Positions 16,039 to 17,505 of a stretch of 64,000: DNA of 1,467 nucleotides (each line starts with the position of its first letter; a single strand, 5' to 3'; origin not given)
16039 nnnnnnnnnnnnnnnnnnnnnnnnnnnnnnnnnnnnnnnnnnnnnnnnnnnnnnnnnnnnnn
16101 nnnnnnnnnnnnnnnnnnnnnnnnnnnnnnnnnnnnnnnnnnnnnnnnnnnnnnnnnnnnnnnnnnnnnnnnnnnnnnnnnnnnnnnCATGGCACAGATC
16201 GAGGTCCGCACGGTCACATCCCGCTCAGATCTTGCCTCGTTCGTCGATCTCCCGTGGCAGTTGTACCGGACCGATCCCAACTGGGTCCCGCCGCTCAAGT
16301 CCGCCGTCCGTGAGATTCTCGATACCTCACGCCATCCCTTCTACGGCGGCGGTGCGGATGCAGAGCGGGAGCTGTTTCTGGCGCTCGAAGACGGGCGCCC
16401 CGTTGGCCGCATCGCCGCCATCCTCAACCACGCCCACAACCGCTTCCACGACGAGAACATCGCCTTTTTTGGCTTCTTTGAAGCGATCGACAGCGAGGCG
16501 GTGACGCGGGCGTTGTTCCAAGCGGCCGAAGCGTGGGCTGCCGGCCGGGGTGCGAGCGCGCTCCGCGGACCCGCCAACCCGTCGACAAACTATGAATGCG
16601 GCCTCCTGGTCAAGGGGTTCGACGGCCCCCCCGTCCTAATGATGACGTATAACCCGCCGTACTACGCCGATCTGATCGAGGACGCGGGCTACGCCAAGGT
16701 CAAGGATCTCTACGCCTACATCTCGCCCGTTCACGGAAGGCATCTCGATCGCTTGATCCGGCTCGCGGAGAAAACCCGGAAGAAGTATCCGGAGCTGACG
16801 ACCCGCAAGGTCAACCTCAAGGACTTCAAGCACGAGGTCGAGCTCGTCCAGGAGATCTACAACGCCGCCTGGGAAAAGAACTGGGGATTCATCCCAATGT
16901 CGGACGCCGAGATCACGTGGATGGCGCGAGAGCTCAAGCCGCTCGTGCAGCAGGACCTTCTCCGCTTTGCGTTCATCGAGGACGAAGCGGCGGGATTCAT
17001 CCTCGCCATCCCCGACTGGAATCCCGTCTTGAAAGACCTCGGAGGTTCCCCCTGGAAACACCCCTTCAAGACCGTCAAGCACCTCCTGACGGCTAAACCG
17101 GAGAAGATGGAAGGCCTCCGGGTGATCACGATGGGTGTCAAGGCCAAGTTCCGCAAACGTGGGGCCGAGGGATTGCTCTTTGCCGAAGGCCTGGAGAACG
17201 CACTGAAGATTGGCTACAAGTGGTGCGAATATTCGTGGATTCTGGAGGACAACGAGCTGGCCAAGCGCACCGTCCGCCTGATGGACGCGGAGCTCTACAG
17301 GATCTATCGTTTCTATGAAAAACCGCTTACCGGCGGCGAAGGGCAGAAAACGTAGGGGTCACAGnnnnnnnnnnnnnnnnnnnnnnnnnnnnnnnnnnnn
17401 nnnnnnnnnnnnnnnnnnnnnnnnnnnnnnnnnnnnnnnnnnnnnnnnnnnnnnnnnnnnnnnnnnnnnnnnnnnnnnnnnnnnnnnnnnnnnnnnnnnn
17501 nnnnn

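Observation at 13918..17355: SDR / serine-palmitoyltransferase-like / GNAT-like triad: candidate bacterial ceramide (sphingoid lipid) module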

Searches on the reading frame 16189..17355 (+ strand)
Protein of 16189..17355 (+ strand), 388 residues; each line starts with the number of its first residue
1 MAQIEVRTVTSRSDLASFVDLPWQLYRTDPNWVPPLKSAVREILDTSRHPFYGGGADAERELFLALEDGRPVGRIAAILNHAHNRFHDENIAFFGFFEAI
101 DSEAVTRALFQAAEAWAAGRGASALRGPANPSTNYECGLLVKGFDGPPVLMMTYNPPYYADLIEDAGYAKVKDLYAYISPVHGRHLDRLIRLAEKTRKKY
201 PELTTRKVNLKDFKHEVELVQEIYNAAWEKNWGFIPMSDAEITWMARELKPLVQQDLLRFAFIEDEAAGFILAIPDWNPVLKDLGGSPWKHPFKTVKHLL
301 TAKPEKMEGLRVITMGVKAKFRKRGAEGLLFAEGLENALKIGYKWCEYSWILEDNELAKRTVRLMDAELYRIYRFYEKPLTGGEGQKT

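Call 3: search_protein_families(library=pfam, proteins=[window:16189-17355:+], max_evalue=0.01)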
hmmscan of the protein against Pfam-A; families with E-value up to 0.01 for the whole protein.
window:16189-17355:+ (388 aa): 1 family
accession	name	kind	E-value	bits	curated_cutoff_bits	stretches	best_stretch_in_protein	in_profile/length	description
PF00583.31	Acetyltransf_1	-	0.00046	20.9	20.7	0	56-124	29-95/116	Acetyltransferase (GNAT) family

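Call 4: search_protein_families(library=ncbifam, proteins=[window:16189-17355:+], max_evalue=0.01)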
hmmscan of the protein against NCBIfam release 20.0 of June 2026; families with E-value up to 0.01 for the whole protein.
window:16189-17355:+ (388 aa): 0 families

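Call 6: find_homologous_proteins(query=window:16189-17355:+)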
Query window:16189-17355:+ (388 aa): 6124 proteins with E <= 0.001 among 8000 candidates; the best 120 are listed.
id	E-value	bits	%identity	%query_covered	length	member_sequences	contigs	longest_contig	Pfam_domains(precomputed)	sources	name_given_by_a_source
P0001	3.1e-266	901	100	100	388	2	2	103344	-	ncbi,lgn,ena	-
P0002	2.2e-226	769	85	99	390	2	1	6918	-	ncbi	-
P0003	9.2e-202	688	77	98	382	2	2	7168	PF00583.32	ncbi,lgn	-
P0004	1.3e-195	668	74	98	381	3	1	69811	-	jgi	jgi:GNAT superfamily N-acetyltransferase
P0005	2.1e-194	664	75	98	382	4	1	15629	-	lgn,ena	-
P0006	7.9e-193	659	88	81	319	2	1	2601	-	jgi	jgi:GNAT superfamily N-acetyltransferase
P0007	3.0e-192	657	71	98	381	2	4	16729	PF00583.32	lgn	-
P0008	3.1e-192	657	72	98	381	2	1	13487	PF00583.32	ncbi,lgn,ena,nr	ncbi:MAG TPA: N-acetyltransferase [Acidobacteria bacterium]|nr:N-acetyltransferase [Acidobacteriota 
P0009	7.2e-191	652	73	98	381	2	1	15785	PF00583.32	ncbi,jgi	-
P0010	1.3e-190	652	73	98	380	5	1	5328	PF00583.32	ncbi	-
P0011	3.0e-190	650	72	98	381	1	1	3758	-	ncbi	-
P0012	4.0e-189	647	72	98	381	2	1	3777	-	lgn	-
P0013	2.2e-188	644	72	98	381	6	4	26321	-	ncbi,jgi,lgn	jgi:GNAT superfamily N-acetyltransferase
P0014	5.3e-186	636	69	98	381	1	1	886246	-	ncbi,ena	-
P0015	1.3e-184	632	71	98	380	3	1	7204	-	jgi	-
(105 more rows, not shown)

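Call 18: find_encoding_contigs(protein=P0001, flank=10000, max_places=3)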
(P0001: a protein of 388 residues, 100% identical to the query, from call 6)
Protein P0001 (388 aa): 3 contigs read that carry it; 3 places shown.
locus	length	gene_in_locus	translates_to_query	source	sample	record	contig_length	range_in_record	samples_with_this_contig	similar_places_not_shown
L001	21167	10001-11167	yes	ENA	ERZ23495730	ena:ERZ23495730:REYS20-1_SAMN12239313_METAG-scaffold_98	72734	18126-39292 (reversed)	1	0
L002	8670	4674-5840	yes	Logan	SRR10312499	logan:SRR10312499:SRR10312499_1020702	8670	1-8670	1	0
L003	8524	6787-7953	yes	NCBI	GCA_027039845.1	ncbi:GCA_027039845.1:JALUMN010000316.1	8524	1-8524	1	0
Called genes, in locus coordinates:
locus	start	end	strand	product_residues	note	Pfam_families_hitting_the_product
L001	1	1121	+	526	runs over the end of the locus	PF01855:POR_N, PF02775:TPP_enzyme_C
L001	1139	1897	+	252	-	PF01558:POR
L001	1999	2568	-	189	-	PF13505:OMP_b-brl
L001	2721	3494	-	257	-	PF13085:Fer2_3, PF13187:Fer4_9 (faint), PF13534:Fer4_17 (faint), PF13746:Fer4_18 (faint), PF00037:Fer4 (weak), PF13237:Fer4_10, PF12838:Fer4_7, PF13183:Fer4_8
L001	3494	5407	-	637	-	PF07992:Pyr_redox_2 (faint), PF00890:FAD_binding_2, PF01266:DAO (faint), PF03486:HI0933_like (faint), PF02910:Succ_DH_flav_C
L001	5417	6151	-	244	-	PF01127:Sdh_cyt (faint)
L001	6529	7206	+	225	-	PF04055:Radical_SAM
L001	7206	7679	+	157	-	PF01242:PTPS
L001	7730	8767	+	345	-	PF04321:RmlD_sub_bind, PF05368:NmrA, PF01073:3Beta_HSD, PF01370:Epimerase, PF13460:NAD_binding_10, PF16363:GDP_Man_Dehyd, PF07993:NAD_binding_4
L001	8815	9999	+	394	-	PF00155:Aminotran_1_2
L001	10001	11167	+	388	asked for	-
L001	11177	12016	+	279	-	PF01972:SDH_protease, PF25145:NfeD1b_N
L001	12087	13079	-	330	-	PF01368:DHH, PF02272:DHHA1 (weak)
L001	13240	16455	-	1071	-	PF17757:UvrB_inter, PF02559:CarD_TRCF_RID, PF04851:ResIII, PF00270:DEAD, PF00271:Helicase_C, PF22590:Cas3-like_C_2 (faint), PF03461:TRCF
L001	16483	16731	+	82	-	-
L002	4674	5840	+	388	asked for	-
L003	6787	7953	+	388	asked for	-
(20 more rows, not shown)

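Call 21: find_related_loci(query=A1, collection=genome_contigs, flank=6000)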
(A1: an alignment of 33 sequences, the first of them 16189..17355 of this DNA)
Query A1 (388 aa) in genome_contigs; peptide patterns used: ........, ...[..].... (x = any residue, [..] = any of these).
600 stretches matched a pattern (row limit reached: there are more); 596 encode a relative of the query (tblastn E <= 1e-3); the best 80 are kept; 80 distinct loci.
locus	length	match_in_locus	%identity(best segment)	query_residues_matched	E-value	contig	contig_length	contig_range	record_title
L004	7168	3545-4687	77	1-381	0e+0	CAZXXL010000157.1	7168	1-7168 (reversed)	MAG TPA_asm: uncultured Thermoanaerobaculia bacterium isolate binchicken_co64_65 genome assembly, contig: NODE_7388_leng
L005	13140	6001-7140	69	1-380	0e+0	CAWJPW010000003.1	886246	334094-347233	MAG: uncultured Acidobacteriota bacterium isolate MFD02923.bin.1.132 genome assembly, contig: contig_30912, whole genome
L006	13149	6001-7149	70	1-383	0e+0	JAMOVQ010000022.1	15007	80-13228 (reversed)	MAG: Thermoanaerobaculia bacterium isolate PIR-30_metabat2_scaf2bin.045 PIR-30_scaffold_1370_c1, whole genome shotgun se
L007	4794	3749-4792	69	3-350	9e-170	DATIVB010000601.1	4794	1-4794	MAG TPA_asm: Chondromyces sp. isolate SMAG_U15996 k141_212545, whole genome shotgun sequence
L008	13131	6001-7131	62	4-380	9e-165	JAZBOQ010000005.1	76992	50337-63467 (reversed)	MAG: Thermoanaerobaculales bacterium isolate bin.607 k117_124174, whole genome shotgun sequence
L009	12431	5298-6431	62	3-380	9e-164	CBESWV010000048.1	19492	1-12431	MAG TPA_asm: uncultured bacterium isolate SRR7614708_binner23_Refined_5 genome assembly, contig: ERZ25083860.245, whole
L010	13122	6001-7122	59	2-380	2e-143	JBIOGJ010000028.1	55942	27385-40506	MAG: Thermoanaerobaculales bacterium isolate GcC5-19 k141_36637_length_55942_cov_187.4449, whole genome shotgun sequence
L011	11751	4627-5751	63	4-378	5e-166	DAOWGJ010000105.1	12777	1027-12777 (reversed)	MAG TPA_asm: Holophagae bacterium isolate CSMAG_1988 CSMAG_1988_k141_5184560_length_12777_cov_10.0000, whole genome shot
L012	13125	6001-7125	56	3-382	4e-132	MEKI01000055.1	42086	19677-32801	MAG: Acidobacteria bacterium RBG_13_68_16 RBG_13_scaffold_224, whole genome shotgun sequence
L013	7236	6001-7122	55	2-380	1e-129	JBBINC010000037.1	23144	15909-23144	MAG: Acidobacteriota bacterium isolate RSF170216_bin_247 NODE_771_length_23144_cov_9.788254, whole genome shotgun sequen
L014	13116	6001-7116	59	4-380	3e-129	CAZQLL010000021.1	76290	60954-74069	MAG TPA_asm: uncultured Thermoanaerobaculia bacterium isolate binchicken_co107_161 genome assembly, contig: NODE_837_len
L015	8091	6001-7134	51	4-387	8e-123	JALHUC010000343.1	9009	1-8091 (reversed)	MAG: bacterium isolate PFL40 seq_2200313, whole genome shotgun sequence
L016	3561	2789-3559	69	1-257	4e-122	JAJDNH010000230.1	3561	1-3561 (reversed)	MAG: Acidobacteria bacterium isolate ALJrbin.24 k141_6821336, whole genome shotgun sequence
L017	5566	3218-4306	49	4-376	1e-115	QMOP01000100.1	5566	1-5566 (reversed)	MAG: Caldiserica bacterium isolate B21_G15 B21_Guay15_scaffold_06284, whole genome shotgun sequence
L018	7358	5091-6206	49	3-381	7e-114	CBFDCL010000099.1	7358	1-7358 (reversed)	MAG TPA_asm: uncultured bacterium isolate SRR26215679_binner23_Refined_72 genome assembly, contig: ERZ25073473.8694, who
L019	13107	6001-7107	46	1-377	7e-111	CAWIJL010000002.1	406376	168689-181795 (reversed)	MAG: uncultured Solibacteraceae bacterium isolate MFD04944.bin.3.213 genome assembly, contig: contig_21550, whole genome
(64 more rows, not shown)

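Call 24: predict_structure(alignment_id=A1)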
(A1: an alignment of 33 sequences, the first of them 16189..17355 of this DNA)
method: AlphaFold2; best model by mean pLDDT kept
length: 388 residues; sequences in the alignment: 33
mean_pLDDT: 84.9   pTM: 0.84
mean pLDDT of the five models: 84.9, 83.1, 82.4, 79.4, 79.0
residues with pLDDT >= 90: 148; 70-90: 198; 50-70: 27; < 50: 15
segments of 3 or more residues with pLDDT < 50: 383-388
pLDDT, mean of each block of 10 residues (from residue 1): 89 95 88 84 89 89 96 94 89 92 96 97 90 52 53 73 95 85 77 91 93 93 82 72 86 89 94 86 84 90 88 81 87 89 85 80 81 90 44
secondary structure, 60 per line:
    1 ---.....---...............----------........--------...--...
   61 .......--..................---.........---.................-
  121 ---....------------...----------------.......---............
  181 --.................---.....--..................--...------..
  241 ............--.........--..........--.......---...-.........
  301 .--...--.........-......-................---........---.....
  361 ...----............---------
elements in order: E4-8 H12-26 H37-44 E58-67 E70-80 H81-87 E91-99 H103-119 E124-127 E140-142 H159-165 E169-180 H183-199 E203-207 H210-227 H239-252 E258-263 E266-275 H278-284 H292-301 E309-317 H319-324 H326-341 E345-352 H356-363 E368-379

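Call 26: search_solved_structures(query=A1, max_evalue=10)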
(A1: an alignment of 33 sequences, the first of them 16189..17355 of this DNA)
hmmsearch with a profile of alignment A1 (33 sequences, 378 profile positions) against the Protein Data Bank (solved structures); distinct sequences matched with E-value up to 10: 10.
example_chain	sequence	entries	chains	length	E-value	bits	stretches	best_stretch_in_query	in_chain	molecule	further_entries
8btt_A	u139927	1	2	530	0.062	15.4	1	202-274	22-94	RNA-splicing ligase RtcB homolog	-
6tgx_A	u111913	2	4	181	0.066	15.3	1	307-361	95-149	Acyl-CoA N-acyltransferases (NAT) superfamily protein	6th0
8orj_A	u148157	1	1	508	0.14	14.2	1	208-274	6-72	RNA-splicing ligase RtcB homolog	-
8odo_A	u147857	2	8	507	0.15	14.2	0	208-274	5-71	RNA-splicing ligase RtcB homolog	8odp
7p3b_A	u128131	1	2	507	0.17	14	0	208-274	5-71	RNA-splicing ligase RtcB homolog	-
7ovv_A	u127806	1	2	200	0.26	13.4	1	311-372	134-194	Probable acetyltransferase NATA1-like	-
8xj9_A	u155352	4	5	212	0.28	13.2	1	311-372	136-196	GCN5-related N-acetyltransferase 8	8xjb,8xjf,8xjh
1s3z_A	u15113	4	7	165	0.31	13.1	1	57-129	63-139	aminoglycoside 6'-N-acetyltransferase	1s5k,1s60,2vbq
8rmz_A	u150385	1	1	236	0.34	13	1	311-372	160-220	GCN5-related N-acetyltransferase 8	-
7byy_A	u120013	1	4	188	0.69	11.9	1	298-333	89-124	Acetyltransferase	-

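Call 28: search_protein_representatives(protein=window:16189-17355:+)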
Query: 388 residues. Proteins with E-value up to 0.001 (for the whole library): 7726; up to 1e-10: 4328; up to 1e-30: 1397. The best 150 are listed.
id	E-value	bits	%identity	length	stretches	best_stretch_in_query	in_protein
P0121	2.6e-152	523.8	60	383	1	4-377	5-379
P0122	5.3e-149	512.9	37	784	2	7-379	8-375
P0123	2.3e-100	352.7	45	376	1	4-380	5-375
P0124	9.5e-99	347.4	63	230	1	151-380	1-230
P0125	1.4e-98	346.9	47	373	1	6-381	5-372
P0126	1.5e-94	333.6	46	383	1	11-379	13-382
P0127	2.2e-94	333.0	43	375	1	2-380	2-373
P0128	2.4e-94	332.9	45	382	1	5-382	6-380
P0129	1.1e-93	330.7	45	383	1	4-380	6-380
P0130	3.0e-93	329.3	45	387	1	4-381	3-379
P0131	1.6e-92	326.9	45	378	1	13-380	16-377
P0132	2.8e-91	322.8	45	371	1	14-379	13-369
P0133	3.4e-91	322.5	41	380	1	1-381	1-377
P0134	1.5e-90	320.4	43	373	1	3-378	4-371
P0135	4.3e-90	318.9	44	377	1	2-380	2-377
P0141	9.8e-88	311.1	41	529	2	17-378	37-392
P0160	7.0e-84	298.4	42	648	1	2-377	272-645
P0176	2.2e-81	290.2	43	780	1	12-378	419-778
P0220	7.2e-76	272.1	37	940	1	3-380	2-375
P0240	2.3e-74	267.1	40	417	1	4-380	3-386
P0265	2.7e-72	260.3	40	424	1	6-355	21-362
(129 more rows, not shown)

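Call 29: search_protein_families(library=pfam, proteins=[P0122, P0160, P0176, P0220, P0141, P0265, P0240], max_evalue=0.001)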
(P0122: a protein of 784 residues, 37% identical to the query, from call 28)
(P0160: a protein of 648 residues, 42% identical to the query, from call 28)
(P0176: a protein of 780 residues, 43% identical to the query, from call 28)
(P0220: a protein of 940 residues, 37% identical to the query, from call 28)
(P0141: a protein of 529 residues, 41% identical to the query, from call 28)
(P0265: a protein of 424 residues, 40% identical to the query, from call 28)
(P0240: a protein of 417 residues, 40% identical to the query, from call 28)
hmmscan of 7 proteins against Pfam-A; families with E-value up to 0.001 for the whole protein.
P0122 (784 aa): 3 families
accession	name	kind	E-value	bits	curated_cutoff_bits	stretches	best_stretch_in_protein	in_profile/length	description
PF00583.31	Acetyltransf_1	-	2.1e-15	57.4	20.7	2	252-356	31-111/116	Acetyltransferase (GNAT) family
PF13508.13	Acetyltransf_7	-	2e-08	35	27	0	658-740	4-57/84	Acetyltransferase (GNAT) domain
PF13673.13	Acetyltransf_10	-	0.00036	20.9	23.6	0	290-335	44-83/128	Acetyltransferase (GNAT) domain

P0160 (648 aa): 2 families
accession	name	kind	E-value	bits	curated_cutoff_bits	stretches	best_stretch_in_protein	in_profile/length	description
PF00155.27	Aminotran_1_2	-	1e-32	114.2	19.7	1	1-227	130-361/361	Aminotransferase class I and II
PF00583.31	Acetyltransf_1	-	5e-10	40.1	20.7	1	516-634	27-115/116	Acetyltransferase (GNAT) family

P0176 (780 aa): 5 families
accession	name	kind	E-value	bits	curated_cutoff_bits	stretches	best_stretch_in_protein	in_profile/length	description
PF00155.27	Aminotran_1_2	-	3.8e-57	194.5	19.7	1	57-396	4-361/361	Aminotransferase class I and II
PF01212.27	Beta_elim_lyase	-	6.8e-07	29.3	27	1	102-278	35-224/288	Beta-eliminating lyase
PF01053.26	Cys_Met_Meta_PP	-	1.2e-06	27.8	27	1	101-228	54-181/381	Cys/Met metabolism PLP-dependent enzyme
PF00583.31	Acetyltransf_1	-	5e-05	24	20.7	0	623-766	4-115/116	Acetyltransferase (GNAT) family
PF01041.23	DegT_DnrJ_EryC1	-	0.00012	21.9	19.8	1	101-227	26-152/360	DegT/DnrJ/EryC1/StrS aminotransferase family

P0220 (940 aa): 2 families
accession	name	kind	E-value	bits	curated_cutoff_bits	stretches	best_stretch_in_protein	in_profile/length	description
PF00501.34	AMP-binding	-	4.6e-67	226.9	29.9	1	398-785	4-384/384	AMP-binding enzyme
PF23024.1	AMP-dom_DIP2-like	-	8e-12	45.6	27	1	829-928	2-93/110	Disco-interacting protein 2-like, AMP domain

P0141 (529 aa): 1 family
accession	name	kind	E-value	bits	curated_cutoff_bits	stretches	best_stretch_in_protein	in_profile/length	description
PF00583.31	Acetyltransf_1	-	0.00031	21.5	20.7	0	272-375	31-110/116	Acetyltransferase (GNAT) family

P0265 (424 aa): 1 family
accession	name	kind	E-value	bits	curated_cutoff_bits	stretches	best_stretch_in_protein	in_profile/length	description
PF00583.31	Acetyltransf_1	-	0.00017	22.3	20.7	0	265-350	31-93/116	Acetyltransferase (GNAT) family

P0240 (417 aa): 1 family
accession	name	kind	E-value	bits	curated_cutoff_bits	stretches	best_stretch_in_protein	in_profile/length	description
PF00583.31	Acetyltransf_1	-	2.5e-06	28.2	20.7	0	46-121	23-96/116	Acetyltransferase (GNAT) family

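Call 34: search_dna_similar(query=window:16189-17355:+, collection=plasmids, mode=protein, max_evalue=0.001, max_rows=30)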
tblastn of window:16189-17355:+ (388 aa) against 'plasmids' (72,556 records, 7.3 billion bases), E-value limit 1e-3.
Records with a match: 46; places in all: 47; records where one place covers at least 80% of the query: 44.
Best place of each record, by identity: <60% 46.
By first word of the organism name: Roseomonas 13; Ensifer 6; Pseudomonas 3; Escherichia 3; Shinella 2; Rhizobium 2; Rubrobacter 1; Diaphorobacter 1; Rahnella 1; Streptomyces 1; and 13 more.
By predicted mobility (MOB-suite, as given by PLSDB): non-mobilizable 40; conjugative 5; mobilizable 1.
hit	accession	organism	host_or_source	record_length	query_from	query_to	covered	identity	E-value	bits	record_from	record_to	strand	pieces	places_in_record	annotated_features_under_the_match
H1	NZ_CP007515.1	Rubrobacter radiotolerans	-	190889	6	383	97%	43.1%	3e-75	261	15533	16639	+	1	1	hypothetical protein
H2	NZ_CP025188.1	Roseomonas mucosa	Homo sapiens,clinical, human skin, ...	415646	4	380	97%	36.9%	6e-49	184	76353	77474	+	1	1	dATP pyrophosphohydrolase | NTP transferase domain-containing protein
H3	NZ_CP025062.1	Roseomonas mucosa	Homo sapiens,Clinical, healthy, human ...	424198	4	380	97%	36.9%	1e-48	184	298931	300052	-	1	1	hypothetical protein | NTP transferase domain-containing protein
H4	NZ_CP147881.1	Roseomonas mucosa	cell culture,Styx glacier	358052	4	380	97%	36.9%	1e-48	183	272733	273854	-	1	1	hypothetical protein | NTP transferase domain-containing protein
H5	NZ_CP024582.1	Roseomonas sp. FDAARGOS_362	Homo sapiens,peripheral Blood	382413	4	380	97%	36.9%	1e-48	183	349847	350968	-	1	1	hypothetical protein | NTP transferase domain-containing protein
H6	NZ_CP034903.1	Roseomonas mucosa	Homo sapiens,tissue sample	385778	4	380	97%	36.9%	1e-48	183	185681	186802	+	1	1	hypothetical protein | NTP transferase domain-containing protein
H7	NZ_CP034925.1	Roseomonas mucosa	Homo sapiens,tissue sample,Clinical, ...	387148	4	380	97%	36.9%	1e-48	183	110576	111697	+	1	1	hypothetical protein | NTP transferase domain-containing protein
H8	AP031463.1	Roseomonas mucosa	Homo sapiens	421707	4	380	97%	36.9%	1e-48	183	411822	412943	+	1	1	hypothetical protein | nucleotidyltransferase family protein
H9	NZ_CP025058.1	Roseomonas mucosa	Homo sapiens,Clinical, healthy, human ...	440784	4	380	97%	36.9%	1e-48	183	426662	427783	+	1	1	hypothetical protein | NTP transferase domain-containing protein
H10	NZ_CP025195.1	Roseomonas mucosa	Homo sapiens,clinical, human skin, ...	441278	4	380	97%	36.9%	1e-48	183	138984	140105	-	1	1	hypothetical protein | NTP transferase domain-containing protein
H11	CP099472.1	Roseomonas mucosa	Human skin,single cell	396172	4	380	97%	36.9%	1e-48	183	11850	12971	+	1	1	dATP pyrophosphohydrolase | nucleotidyltransferase family protein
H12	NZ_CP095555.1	Roseomonas gilardii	single cell,blood and other clinical ...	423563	4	380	97%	36.9%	4e-48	182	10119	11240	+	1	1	dATP pyrophosphohydrolase | nucleotidyltransferase family protein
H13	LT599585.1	Pseudomonas veronii 1YdBTEX2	-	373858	4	382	98%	36.2%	2e-53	197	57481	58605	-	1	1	yghO: Putative uncharacterized protein YghO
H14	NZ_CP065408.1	Diaphorobacter sp. JS3051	whole organism,soil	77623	1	388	100%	35.2%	7e-53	196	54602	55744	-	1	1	hypothetical protein | nucleotidyltransferase family protein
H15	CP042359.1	Rahnella aquatilis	hyacinth,plant,hyacinth bulb, basal ...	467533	4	380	97%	36.1%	6e-53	196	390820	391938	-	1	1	N-acetyltransferase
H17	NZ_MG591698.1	Escherichia coli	Homo sapiens,feces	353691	1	380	98%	35.3%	2e-50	189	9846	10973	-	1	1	yghO: protein YghO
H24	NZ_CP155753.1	Sphingomonas parapaucimobilis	Chinese cabbage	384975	4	381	97%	34.0%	8e-53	196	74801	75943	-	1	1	N-acetyltransferase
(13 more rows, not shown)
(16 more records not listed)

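Call 35: get_annotated_region(hit=H17, flank=9000)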
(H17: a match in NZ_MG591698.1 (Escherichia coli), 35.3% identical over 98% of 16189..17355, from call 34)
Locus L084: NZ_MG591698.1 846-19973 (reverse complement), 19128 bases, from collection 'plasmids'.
description: Escherichia coli strain PN43 plasmid unnamed, complete sequence
organism: Escherichia coli (NCBI taxid 562)
taxonomy: Bacteria; Pseudomonadota; Gammaproteobacteria; Enterobacterales; Enterobacteriaceae; Escherichia; Escherichia coli
host: -; source: Homo sapiens,feces; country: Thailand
typing (MOB-suite, as given by PLSDB): non-mobilizable
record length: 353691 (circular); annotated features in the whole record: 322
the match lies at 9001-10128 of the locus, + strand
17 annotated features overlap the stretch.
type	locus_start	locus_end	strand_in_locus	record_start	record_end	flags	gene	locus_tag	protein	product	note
CDS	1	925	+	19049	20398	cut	-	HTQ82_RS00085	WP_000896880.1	lipopolysaccharide biosynthesis protein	-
CDS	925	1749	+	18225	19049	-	-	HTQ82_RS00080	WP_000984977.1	hypothetical protein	-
CDS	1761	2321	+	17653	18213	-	-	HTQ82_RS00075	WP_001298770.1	YtfJ family protein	-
CDS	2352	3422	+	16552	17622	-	lptF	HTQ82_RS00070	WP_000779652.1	LPS export ABC transporter permease LptF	GO:0015920 - lipopolysaccharide transport [Evidence IEA]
CDS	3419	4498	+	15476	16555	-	lptG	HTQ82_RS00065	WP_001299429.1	LPS export ABC transporter permease LptG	GO:0015920 - lipopolysaccharide transport [Evidence IEA]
CDS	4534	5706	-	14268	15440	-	-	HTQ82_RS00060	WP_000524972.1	aminotransferase class I/II-fold pyridoxal phosphate-dependent enzyme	GO:0009058 - biosynthetic process [Evidence IEA]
CDS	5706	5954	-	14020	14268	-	-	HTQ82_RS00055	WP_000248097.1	acyl carrier protein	-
CDS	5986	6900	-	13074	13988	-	-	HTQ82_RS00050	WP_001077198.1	NAD-dependent epimerase/dehydratase family protein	-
CDS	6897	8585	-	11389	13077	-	-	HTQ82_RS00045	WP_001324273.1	fatty acyl-AMP ligase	-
CDS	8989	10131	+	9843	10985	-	yghO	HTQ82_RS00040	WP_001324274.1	protein YghO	-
CDS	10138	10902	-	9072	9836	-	glcC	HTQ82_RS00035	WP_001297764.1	transcriptional regulator GlcC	GO:0006355 - regulation of DNA-templated transcription [Evidence IEA]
CDS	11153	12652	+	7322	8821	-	glcD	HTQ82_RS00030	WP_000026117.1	glycolate oxidase subunit GlcD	-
CDS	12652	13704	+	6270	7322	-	glcE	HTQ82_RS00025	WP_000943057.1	glycolate oxidase subunit GlcE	-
CDS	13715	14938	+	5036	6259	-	glcF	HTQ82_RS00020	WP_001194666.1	glycolate oxidase subunit GlcF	-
CDS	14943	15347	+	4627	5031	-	glcG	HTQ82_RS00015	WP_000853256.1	GlcG family protein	-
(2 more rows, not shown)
